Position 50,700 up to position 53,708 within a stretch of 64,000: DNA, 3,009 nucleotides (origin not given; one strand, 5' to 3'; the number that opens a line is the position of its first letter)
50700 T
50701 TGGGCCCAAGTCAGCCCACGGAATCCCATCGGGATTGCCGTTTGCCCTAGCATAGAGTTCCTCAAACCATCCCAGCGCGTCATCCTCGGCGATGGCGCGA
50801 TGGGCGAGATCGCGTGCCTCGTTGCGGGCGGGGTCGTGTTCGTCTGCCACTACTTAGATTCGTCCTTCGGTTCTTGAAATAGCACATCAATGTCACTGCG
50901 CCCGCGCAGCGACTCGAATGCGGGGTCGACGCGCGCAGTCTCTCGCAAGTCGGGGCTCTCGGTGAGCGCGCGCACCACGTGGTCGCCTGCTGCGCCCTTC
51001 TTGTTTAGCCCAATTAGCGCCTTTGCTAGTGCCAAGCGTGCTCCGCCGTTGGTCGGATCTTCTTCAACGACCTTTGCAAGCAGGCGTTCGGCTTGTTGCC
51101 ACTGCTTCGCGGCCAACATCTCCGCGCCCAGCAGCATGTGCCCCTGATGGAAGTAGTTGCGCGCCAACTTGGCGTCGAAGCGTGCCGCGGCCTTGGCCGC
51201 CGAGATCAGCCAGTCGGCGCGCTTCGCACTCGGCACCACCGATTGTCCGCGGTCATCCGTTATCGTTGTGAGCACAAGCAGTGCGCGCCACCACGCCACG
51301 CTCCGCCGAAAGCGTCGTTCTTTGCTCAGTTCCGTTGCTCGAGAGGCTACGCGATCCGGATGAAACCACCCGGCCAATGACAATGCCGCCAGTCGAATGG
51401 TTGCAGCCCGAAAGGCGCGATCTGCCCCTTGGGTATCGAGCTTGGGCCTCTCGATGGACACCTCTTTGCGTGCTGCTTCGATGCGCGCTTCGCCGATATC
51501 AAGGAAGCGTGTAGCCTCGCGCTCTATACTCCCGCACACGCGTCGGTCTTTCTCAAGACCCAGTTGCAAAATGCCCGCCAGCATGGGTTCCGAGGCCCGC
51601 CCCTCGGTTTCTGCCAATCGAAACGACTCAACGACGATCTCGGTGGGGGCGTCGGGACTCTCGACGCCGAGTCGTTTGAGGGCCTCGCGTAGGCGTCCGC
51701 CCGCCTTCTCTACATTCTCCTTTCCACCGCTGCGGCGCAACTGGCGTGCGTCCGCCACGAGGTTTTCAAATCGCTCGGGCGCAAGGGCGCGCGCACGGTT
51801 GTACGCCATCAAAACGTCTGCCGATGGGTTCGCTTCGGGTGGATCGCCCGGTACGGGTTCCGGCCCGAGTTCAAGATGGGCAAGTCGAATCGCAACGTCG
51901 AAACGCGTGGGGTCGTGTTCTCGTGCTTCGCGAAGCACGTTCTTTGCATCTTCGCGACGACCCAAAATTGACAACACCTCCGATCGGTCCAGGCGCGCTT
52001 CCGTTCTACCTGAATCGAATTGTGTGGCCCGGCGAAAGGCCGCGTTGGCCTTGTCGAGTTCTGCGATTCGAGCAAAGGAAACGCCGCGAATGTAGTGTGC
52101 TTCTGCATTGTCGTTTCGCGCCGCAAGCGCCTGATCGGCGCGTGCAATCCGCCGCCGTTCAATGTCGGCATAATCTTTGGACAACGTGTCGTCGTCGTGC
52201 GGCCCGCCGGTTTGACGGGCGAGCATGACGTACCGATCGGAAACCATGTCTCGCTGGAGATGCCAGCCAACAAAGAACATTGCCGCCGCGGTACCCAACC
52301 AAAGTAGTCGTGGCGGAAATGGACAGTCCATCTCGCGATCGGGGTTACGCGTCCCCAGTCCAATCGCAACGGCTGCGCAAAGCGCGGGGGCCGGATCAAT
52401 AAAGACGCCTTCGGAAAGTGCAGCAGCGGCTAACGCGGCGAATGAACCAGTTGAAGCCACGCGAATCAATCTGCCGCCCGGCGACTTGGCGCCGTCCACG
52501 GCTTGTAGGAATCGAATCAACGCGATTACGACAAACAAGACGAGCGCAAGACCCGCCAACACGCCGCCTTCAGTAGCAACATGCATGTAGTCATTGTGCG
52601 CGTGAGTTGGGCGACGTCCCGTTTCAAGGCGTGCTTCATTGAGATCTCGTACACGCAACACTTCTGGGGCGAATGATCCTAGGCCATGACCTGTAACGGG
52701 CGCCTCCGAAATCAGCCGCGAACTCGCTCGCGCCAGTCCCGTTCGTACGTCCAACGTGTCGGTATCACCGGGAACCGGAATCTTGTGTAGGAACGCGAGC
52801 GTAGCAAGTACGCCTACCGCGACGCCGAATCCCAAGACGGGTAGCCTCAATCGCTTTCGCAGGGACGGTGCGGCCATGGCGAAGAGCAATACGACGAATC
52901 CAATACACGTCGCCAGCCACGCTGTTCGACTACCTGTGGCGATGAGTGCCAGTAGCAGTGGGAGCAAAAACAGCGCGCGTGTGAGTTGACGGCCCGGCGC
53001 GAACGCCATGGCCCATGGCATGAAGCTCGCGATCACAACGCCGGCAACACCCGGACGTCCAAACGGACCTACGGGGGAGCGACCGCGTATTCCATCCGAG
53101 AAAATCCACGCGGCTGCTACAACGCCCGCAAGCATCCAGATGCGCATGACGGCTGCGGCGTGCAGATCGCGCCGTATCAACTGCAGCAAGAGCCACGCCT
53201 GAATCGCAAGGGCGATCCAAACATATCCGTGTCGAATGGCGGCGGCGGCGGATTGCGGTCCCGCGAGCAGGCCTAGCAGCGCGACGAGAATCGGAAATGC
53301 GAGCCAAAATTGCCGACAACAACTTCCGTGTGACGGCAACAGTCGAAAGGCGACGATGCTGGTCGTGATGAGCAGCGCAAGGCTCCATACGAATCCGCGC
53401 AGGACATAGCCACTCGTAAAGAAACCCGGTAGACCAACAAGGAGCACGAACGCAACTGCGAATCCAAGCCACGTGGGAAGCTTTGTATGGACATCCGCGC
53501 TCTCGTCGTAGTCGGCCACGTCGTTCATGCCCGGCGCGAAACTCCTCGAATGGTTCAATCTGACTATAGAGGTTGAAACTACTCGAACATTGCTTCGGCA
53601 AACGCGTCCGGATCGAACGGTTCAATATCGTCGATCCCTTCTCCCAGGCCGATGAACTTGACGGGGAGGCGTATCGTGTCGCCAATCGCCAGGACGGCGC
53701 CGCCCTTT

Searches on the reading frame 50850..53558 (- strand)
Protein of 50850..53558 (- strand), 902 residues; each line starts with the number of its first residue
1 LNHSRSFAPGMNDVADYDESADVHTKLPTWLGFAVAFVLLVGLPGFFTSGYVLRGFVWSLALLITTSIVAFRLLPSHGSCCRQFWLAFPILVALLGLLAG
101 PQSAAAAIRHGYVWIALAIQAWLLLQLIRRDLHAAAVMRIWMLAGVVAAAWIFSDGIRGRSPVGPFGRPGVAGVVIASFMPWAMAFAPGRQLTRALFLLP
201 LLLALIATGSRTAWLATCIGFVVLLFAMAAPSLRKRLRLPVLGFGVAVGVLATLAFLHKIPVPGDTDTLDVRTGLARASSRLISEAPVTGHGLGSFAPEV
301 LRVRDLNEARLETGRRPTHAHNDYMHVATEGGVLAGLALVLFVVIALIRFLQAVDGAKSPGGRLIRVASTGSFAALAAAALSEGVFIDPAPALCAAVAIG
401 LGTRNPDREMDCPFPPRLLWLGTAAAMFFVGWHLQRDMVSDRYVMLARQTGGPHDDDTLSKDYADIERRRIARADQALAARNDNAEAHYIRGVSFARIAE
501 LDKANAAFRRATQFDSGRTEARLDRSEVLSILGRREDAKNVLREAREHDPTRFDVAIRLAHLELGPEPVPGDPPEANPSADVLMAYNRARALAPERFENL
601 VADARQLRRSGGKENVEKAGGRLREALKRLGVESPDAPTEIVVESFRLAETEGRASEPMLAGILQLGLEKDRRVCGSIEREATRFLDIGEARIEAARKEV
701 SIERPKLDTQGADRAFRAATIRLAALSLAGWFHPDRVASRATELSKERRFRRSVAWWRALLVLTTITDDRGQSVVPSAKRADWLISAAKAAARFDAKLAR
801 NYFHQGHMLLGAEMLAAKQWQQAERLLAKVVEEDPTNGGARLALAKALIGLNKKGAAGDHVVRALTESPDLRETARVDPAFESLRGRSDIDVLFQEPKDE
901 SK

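Call 49: search_protein_families(library=pfam, proteins=[window:50850-53558:-], max_evalue=0.0001)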
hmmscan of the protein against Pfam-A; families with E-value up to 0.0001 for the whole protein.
window:50850-53558:- (902 aa): 5 families
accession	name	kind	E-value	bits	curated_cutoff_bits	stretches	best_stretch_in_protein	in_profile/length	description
PF04932.20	Wzy_C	-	6.6e-19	68.6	31.7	1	197-339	2-148/149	O-Antigen ligase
PF14559.12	TPR_19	-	4.7e-12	46.5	25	1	815-857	2-44/68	Tetratricopeptide repeat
PF23914.1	TPR_CcmH_CycH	-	5.7e-09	36.4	42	0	478-560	43-128/158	Cytochrome c-type biogenesis protein H TPR domain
PF07719.23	TPR_2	-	1.4e-07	31.5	27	0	806-837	3-34/34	Tetratricopeptide repeat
PF13428.12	TPR_14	-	2.7e-06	28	23.5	0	520-562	2-44/44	Tetratricopeptide repeat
